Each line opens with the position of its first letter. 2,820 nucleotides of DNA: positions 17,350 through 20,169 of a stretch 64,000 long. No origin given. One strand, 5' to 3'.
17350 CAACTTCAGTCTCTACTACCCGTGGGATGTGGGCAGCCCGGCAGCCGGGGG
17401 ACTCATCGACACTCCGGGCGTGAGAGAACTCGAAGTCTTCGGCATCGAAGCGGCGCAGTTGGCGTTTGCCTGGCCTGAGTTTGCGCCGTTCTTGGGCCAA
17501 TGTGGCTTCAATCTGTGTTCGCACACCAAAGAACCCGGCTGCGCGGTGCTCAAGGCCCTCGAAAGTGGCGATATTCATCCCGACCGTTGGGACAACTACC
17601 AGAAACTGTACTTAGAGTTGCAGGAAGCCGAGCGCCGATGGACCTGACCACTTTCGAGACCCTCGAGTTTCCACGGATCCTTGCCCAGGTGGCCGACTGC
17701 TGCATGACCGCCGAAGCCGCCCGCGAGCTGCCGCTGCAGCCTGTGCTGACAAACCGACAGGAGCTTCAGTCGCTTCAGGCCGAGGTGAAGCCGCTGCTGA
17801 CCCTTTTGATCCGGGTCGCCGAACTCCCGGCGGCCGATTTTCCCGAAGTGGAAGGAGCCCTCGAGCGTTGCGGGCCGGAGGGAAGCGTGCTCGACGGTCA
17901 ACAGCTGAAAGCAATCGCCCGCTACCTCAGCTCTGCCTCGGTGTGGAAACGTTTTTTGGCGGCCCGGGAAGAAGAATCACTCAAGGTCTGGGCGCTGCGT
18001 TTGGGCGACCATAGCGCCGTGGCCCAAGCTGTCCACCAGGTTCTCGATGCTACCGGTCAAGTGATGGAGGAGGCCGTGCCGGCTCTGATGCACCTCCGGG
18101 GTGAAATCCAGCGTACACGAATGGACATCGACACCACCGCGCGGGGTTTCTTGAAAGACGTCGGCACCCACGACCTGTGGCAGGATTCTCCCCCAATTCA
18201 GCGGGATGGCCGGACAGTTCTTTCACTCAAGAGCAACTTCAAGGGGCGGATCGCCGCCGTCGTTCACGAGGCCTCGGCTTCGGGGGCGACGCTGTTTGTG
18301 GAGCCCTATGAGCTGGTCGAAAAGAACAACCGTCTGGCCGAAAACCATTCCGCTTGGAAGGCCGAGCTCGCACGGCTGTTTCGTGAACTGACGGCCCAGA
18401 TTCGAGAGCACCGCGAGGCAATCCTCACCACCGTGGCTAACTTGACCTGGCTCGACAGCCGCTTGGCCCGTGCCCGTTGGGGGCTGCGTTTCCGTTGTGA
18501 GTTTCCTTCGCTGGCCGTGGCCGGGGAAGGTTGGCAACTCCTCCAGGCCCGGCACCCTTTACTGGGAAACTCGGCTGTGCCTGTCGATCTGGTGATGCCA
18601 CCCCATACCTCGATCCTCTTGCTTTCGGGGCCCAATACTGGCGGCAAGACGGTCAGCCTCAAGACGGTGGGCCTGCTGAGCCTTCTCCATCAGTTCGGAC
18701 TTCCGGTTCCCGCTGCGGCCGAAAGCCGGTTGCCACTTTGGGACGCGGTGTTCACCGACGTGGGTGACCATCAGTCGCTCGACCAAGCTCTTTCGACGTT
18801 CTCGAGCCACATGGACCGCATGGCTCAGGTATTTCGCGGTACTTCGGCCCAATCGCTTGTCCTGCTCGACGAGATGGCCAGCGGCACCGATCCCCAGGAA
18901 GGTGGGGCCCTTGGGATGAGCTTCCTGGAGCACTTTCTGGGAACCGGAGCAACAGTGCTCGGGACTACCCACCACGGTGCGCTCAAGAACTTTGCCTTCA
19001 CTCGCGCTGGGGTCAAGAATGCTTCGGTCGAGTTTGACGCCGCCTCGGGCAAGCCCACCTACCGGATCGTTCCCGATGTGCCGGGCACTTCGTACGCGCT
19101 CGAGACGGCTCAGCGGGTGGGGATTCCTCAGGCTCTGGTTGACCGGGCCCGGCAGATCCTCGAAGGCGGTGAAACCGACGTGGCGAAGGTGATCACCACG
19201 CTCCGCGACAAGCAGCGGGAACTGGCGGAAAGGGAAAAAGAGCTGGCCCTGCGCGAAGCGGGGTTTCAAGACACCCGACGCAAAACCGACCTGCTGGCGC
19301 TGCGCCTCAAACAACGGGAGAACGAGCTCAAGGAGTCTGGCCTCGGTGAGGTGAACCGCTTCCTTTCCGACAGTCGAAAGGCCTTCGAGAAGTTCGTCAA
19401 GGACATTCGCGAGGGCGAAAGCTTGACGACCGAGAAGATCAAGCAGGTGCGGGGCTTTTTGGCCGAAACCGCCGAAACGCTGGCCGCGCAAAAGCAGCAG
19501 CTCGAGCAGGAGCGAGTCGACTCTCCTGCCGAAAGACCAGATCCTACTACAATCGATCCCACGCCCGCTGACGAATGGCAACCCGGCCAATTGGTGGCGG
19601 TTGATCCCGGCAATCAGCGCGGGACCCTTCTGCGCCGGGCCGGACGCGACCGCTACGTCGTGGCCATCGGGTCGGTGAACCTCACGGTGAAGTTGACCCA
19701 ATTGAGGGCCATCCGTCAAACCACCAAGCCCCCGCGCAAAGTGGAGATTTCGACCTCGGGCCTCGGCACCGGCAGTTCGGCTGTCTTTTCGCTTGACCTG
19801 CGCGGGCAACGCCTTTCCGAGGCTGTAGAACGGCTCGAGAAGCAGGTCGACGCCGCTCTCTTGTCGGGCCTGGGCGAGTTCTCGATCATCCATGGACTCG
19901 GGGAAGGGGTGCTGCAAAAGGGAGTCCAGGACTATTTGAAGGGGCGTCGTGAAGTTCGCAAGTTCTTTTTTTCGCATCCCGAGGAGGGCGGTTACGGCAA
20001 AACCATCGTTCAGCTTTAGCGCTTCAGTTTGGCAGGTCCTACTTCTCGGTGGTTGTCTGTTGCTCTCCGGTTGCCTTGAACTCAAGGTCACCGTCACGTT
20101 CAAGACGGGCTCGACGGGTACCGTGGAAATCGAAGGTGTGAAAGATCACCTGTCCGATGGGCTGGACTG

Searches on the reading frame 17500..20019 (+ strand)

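Call 77: search_protein_families(library=pfam, proteins=[window:17500-20019:+], max_evalue=0.001)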
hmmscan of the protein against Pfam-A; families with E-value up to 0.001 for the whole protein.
window:17500-20019:+ (839 aa): 3 families
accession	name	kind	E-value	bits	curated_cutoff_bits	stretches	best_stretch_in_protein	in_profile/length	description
PF00488.27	MutS_V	-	4e-30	105.6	30.2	1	374-555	2-185/188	MutS domain V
PF01713.27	Smr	-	3.2e-20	72.5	25.7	1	765-839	1-76/77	Smr domain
PF20297.4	MSSS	-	4.4e-05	23.5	26.8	1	695-735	1-42/42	MutS2 and Smr-associated SH3 domain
